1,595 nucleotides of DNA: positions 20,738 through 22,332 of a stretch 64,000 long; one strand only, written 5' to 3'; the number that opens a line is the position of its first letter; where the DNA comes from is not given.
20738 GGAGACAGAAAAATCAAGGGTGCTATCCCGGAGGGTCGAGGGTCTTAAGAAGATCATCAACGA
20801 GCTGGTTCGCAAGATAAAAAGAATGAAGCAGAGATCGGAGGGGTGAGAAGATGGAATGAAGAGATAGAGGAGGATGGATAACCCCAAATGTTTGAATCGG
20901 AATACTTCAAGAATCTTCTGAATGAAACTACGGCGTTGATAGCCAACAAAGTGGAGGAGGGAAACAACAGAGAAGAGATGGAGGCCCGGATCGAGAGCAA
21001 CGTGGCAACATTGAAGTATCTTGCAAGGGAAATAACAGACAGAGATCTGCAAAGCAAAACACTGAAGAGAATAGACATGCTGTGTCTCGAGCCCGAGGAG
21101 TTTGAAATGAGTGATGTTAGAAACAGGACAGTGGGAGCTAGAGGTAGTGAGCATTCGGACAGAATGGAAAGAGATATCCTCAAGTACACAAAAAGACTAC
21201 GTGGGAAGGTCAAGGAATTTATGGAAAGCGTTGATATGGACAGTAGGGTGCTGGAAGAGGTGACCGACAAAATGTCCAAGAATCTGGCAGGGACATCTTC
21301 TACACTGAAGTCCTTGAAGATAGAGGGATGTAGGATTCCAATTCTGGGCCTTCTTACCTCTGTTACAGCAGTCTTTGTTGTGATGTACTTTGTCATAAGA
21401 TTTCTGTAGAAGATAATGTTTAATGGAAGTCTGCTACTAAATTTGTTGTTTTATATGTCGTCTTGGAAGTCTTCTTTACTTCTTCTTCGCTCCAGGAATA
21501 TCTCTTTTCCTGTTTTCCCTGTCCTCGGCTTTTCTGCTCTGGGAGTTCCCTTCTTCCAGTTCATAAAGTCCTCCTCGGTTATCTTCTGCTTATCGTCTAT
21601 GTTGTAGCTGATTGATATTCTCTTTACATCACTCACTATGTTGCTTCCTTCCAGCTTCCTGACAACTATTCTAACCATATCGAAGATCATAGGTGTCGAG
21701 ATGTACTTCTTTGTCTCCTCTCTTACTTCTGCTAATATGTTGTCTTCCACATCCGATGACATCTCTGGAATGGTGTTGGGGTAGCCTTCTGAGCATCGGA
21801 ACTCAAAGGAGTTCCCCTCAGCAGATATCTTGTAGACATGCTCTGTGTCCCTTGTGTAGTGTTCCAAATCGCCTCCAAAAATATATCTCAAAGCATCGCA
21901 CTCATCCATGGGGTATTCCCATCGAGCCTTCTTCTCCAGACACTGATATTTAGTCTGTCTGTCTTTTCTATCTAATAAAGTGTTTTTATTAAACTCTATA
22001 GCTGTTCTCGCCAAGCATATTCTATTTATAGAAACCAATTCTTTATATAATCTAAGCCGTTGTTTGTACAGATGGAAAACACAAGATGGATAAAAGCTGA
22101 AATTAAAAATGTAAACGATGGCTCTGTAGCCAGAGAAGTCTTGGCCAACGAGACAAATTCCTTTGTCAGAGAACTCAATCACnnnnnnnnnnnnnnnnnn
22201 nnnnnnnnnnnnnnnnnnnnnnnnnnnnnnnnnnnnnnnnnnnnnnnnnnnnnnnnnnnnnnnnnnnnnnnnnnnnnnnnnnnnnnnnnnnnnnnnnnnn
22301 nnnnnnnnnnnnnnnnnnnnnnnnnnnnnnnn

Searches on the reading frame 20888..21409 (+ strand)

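Call 33: search_protein_families(library=pfam, proteins=[window:20888-21409:+], max_evalue=0.001)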
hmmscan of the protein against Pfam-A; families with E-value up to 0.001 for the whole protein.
window:20888-21409:+ (173 aa): 0 families

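Call 70: search_protein_families(library=pfam, proteins=[window:20888-21409:+], max_evalue=1)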
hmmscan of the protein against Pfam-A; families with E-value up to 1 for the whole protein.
window:20888-21409:+ (173 aa): 2 families
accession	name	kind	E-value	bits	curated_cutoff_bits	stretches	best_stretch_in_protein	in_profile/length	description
PF24270.1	HTH_Cmi2_C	-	0.093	13.4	27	1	74-131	57-114/125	Cmi2, C-terminal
PF12732.12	YtxH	-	0.91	10.4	37.5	0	94-141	27-67/71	YtxH-like protein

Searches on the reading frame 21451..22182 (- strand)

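Call 33: search_protein_families(library=pfam, proteins=[window:21451-22182:-], max_evalue=0.001)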
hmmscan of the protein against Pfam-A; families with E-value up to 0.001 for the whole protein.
window:21451-22182:- (243 aa): 1 family
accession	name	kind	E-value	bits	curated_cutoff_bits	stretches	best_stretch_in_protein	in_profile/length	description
PF05773.27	RWD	-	2.5e-05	24.9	22.8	1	93-171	5-106/112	RWD domain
